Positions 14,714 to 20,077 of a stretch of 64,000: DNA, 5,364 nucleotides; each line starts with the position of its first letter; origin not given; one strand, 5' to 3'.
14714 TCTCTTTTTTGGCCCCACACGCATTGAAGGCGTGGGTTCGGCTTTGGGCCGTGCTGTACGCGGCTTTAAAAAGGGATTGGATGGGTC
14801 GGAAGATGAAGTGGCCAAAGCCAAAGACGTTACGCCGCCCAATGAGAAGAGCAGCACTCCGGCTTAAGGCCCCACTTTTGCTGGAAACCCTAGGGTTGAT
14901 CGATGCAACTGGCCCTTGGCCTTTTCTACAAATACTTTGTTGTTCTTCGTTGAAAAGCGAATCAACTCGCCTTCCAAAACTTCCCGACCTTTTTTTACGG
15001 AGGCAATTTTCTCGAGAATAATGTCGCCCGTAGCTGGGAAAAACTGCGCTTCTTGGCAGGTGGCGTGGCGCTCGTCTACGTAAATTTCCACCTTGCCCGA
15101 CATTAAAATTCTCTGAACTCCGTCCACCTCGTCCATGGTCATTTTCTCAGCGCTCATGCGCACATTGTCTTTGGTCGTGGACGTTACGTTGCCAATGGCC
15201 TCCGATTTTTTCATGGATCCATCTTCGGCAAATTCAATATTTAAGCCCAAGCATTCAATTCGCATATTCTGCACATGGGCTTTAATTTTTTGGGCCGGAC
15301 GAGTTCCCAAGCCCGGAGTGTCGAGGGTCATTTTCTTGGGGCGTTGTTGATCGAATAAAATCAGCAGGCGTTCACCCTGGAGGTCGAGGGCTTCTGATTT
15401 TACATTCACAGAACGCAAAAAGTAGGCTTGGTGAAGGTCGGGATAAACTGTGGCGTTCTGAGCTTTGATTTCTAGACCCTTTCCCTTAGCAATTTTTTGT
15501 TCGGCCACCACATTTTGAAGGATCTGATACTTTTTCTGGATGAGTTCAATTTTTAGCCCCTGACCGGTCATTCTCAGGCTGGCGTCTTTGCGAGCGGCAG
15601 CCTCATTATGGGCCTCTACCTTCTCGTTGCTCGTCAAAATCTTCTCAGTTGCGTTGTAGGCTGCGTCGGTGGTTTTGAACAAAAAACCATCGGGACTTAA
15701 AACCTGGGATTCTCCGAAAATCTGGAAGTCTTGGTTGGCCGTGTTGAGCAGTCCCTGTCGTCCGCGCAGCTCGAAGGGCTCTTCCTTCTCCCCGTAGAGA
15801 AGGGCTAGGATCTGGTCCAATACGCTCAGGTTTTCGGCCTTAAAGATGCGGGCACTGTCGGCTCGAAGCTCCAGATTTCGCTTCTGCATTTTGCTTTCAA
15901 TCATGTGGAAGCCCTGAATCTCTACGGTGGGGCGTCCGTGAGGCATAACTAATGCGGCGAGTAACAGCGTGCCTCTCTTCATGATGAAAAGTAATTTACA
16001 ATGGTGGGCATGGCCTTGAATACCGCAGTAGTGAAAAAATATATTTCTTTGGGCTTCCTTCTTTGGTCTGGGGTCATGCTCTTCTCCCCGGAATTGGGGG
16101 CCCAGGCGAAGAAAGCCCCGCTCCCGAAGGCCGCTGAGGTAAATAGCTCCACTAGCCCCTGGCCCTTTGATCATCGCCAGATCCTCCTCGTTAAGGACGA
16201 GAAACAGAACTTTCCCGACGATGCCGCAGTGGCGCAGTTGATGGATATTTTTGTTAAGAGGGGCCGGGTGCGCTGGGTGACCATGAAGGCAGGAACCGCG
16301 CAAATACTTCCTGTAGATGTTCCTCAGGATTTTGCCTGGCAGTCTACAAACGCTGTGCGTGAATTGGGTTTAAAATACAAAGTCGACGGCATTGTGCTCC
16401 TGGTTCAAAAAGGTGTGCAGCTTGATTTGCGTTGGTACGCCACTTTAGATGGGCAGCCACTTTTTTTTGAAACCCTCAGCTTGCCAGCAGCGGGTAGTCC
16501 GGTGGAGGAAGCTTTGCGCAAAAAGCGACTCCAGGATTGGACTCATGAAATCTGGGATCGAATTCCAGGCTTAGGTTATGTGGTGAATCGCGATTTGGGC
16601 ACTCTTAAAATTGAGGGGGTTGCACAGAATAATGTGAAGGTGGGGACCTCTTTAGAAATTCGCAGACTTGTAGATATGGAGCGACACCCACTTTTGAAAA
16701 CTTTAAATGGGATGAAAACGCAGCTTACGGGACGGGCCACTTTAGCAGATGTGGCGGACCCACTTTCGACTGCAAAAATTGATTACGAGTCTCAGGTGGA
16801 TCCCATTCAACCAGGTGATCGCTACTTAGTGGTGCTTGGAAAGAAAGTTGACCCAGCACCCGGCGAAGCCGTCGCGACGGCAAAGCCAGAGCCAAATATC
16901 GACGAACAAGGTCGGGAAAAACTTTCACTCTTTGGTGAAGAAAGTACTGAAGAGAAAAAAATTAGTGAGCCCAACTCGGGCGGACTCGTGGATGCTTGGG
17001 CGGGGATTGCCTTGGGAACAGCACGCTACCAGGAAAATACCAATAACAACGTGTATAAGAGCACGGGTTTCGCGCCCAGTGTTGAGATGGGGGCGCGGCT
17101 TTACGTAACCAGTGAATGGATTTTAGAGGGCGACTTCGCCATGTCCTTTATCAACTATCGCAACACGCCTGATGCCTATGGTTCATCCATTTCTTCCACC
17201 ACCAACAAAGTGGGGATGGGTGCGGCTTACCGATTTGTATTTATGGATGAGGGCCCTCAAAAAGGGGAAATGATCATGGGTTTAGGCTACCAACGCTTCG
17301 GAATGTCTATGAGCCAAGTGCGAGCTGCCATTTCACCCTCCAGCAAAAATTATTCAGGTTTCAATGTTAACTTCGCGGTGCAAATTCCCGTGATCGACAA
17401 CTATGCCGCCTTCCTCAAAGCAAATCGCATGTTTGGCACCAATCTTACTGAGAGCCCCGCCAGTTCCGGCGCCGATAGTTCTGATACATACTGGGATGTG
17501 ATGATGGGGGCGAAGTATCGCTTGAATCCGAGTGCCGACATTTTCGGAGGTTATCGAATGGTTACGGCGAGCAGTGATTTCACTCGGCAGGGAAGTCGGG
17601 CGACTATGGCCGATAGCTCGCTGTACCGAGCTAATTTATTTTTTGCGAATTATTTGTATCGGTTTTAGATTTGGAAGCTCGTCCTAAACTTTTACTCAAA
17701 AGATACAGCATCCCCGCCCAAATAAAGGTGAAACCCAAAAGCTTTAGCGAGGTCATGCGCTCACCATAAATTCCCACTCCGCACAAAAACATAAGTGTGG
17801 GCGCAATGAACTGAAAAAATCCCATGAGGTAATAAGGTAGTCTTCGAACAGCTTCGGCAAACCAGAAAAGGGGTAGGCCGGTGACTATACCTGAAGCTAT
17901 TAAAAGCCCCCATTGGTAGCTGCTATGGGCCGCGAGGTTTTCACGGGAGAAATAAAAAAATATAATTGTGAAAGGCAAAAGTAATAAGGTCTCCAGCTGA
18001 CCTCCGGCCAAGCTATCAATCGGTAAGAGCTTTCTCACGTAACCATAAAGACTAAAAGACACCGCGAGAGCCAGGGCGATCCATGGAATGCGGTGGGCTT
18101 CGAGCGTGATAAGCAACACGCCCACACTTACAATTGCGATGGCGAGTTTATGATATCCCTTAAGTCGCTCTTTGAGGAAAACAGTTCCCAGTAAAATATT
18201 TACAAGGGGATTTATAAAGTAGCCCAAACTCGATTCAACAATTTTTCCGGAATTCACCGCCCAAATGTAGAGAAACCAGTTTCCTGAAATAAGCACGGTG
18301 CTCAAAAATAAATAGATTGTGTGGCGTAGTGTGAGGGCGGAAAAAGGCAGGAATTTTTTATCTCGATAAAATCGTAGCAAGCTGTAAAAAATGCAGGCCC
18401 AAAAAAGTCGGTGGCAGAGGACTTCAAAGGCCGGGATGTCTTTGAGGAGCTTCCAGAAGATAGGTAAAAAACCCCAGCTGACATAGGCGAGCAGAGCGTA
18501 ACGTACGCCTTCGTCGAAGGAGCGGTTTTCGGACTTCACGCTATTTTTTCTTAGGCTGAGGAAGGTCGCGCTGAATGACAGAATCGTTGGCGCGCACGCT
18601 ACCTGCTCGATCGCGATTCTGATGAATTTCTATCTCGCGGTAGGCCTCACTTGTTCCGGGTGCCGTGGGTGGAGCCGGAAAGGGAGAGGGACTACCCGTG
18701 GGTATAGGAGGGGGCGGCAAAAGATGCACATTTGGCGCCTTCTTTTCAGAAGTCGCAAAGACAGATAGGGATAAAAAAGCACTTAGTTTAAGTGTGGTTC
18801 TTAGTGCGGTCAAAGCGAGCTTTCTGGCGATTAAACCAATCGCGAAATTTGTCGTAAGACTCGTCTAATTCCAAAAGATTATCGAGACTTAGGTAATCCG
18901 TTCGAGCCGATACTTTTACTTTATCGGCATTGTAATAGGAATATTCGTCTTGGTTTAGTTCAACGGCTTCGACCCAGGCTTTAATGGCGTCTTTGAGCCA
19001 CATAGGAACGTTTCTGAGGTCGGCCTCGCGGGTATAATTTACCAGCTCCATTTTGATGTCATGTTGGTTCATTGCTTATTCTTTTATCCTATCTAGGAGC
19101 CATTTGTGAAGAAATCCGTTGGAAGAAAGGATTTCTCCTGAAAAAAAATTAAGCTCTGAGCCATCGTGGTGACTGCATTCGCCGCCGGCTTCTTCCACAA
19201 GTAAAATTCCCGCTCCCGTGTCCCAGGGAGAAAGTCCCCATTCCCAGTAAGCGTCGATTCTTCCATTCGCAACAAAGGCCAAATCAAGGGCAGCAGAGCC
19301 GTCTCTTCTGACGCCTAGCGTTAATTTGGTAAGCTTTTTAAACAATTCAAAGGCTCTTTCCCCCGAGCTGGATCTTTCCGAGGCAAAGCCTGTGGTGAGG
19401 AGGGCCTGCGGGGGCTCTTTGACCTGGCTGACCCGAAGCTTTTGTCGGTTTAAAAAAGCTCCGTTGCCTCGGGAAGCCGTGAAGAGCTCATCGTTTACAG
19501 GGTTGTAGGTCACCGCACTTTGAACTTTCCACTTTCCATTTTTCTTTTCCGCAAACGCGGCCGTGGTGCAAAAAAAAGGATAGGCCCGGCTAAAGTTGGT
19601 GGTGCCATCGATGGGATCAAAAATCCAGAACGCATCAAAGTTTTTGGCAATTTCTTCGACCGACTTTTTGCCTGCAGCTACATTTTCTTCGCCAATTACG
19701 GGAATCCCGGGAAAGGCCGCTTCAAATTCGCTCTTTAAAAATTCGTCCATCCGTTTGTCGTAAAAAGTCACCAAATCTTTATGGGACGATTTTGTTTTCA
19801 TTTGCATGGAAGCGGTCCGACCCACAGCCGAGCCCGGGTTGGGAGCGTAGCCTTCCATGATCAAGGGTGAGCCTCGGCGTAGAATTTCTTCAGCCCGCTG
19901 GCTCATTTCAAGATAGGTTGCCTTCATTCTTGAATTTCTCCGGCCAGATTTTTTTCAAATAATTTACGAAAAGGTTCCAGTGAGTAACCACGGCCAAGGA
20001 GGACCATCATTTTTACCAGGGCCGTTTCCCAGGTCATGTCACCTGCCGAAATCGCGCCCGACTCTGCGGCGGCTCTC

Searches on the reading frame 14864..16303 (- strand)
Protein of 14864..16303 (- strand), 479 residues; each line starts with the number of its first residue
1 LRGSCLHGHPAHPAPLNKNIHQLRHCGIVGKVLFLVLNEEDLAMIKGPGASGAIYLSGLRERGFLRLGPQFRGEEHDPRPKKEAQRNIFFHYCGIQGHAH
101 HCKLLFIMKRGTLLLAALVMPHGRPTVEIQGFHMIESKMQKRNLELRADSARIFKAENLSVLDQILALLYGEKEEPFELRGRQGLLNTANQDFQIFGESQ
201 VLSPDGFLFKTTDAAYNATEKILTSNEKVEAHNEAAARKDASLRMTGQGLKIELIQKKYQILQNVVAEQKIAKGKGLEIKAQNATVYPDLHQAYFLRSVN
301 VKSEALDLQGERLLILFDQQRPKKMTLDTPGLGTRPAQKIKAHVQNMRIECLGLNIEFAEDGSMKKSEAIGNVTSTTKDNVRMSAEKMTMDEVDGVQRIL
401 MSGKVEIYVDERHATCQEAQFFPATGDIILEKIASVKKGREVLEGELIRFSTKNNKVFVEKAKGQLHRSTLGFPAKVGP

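Call 34: search_protein_families(library=pfam, max_evalue=0.001, proteins=[window:14864-16303:-])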
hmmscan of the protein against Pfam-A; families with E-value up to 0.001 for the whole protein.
window:14864-16303:- (479 aa): 2 families
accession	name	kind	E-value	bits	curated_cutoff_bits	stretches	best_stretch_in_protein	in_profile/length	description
PF06835.18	LptC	-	4.9e-11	43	21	1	125-266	32-171/175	Lipopolysaccharide-assembly, LptC-related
PF03968.19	LptD_N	-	7.3e-09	36.3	20.4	1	366-455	15-112/113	LptA/(LptD N-terminal domain) LPS transport protein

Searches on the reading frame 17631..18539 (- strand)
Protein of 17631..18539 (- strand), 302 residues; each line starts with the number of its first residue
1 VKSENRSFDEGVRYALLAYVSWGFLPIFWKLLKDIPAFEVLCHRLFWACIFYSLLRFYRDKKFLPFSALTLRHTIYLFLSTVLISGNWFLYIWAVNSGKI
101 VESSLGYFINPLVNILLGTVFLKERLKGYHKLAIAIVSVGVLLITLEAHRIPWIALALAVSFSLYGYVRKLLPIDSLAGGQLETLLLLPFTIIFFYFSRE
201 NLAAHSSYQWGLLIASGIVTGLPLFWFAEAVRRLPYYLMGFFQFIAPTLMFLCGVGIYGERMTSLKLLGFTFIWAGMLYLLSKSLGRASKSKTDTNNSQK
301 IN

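Call 35: search_protein_families(library=pfam, max_evalue=0.001, proteins=[window:17631-18539:-])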
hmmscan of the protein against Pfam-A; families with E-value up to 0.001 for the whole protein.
window:17631-18539:- (302 aa): 1 family
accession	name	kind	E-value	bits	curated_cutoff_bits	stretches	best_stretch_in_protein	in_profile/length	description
PF00892.27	EamA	-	8.2e-23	81.6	28.2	2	11-145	3-134/135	EamA-like transporter family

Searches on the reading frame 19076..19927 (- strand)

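Call 35: search_protein_families(library=pfam, max_evalue=0.001, proteins=[window:19076-19927:-])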
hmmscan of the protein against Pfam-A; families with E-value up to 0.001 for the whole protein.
window:19076-19927:- (283 aa): 1 family
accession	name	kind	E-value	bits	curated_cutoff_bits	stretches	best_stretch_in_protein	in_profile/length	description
PF00459.30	Inositol_P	-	2.9e-56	191.4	27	1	12-279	9-264/271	Inositol monophosphatase family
